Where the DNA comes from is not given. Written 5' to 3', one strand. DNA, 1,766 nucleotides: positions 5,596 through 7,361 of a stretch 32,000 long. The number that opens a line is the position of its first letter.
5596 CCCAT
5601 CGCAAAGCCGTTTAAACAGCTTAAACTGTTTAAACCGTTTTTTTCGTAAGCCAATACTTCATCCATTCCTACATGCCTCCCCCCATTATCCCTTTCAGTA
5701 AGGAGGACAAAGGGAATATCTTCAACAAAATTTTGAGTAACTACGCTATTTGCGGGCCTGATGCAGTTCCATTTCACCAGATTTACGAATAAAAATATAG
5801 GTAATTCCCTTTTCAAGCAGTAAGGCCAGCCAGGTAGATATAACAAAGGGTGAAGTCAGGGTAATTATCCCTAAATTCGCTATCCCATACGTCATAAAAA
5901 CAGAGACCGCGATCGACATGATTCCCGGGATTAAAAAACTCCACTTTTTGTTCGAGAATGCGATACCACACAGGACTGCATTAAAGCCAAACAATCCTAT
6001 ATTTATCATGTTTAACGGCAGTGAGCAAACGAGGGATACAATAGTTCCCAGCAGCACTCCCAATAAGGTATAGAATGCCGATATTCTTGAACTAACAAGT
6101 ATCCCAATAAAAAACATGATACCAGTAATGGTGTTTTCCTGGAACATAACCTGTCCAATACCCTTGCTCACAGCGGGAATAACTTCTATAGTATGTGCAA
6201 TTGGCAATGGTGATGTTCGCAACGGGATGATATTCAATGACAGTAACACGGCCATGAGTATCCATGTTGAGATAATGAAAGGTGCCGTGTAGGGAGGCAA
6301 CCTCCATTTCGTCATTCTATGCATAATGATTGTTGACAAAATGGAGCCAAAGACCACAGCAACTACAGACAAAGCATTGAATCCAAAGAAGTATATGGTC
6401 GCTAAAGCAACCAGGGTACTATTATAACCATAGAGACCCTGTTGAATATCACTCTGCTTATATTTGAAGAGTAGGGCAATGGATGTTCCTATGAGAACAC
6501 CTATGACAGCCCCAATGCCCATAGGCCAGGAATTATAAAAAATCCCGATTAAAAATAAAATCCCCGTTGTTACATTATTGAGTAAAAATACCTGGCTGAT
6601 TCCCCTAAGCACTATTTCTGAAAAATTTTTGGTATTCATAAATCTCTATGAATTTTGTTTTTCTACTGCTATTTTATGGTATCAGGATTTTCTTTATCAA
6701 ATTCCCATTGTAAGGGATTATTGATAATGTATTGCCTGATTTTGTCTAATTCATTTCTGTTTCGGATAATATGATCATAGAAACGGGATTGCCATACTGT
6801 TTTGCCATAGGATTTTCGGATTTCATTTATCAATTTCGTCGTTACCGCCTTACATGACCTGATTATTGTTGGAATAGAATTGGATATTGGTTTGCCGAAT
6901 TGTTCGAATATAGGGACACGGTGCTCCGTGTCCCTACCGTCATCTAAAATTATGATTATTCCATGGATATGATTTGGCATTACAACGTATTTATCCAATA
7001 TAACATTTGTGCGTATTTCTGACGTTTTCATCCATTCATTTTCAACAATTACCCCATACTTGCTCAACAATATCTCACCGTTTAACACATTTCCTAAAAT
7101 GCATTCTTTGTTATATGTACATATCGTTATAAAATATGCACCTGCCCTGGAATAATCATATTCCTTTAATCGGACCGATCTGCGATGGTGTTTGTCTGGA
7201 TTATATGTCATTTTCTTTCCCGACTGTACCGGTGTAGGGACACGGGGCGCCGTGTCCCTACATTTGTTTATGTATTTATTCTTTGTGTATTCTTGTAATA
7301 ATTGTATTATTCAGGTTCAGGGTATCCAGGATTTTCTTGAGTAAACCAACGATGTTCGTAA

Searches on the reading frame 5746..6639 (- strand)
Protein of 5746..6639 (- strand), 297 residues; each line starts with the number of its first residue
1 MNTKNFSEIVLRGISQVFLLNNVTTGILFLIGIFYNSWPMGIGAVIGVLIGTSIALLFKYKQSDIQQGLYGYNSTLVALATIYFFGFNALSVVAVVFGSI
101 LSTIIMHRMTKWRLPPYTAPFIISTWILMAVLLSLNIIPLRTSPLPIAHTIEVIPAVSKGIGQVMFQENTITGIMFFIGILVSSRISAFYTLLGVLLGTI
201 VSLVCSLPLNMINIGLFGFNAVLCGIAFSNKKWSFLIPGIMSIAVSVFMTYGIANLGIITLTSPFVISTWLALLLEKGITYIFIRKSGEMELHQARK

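Call 6: search_protein_families(library=pfam, proteins=[window:5746-6639:-], max_evalue=0.001)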
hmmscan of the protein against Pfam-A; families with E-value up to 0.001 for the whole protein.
window:5746-6639:- (297 aa): 1 family
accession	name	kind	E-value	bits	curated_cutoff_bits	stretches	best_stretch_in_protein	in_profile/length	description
PF03253.19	UT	-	3.2e-71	240.3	25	1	8-276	2-291/292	Urea transporter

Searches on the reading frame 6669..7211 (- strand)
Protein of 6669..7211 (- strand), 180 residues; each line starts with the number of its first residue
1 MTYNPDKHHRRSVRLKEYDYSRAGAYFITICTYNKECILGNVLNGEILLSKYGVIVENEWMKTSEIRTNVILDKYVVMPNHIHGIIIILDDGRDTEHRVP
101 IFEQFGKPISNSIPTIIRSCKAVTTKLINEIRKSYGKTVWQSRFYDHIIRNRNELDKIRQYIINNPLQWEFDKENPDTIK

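Call 6: search_protein_families(library=pfam, proteins=[window:6669-7211:-], max_evalue=0.001)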
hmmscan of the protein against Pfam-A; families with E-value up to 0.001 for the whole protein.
window:6669-7211:- (180 aa): 1 family
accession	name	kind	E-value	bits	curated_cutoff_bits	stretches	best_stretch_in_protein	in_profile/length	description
PF01797.21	Y1_Tnp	-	1.7e-05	25.4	23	1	109-165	61-121/121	Transposase IS200 like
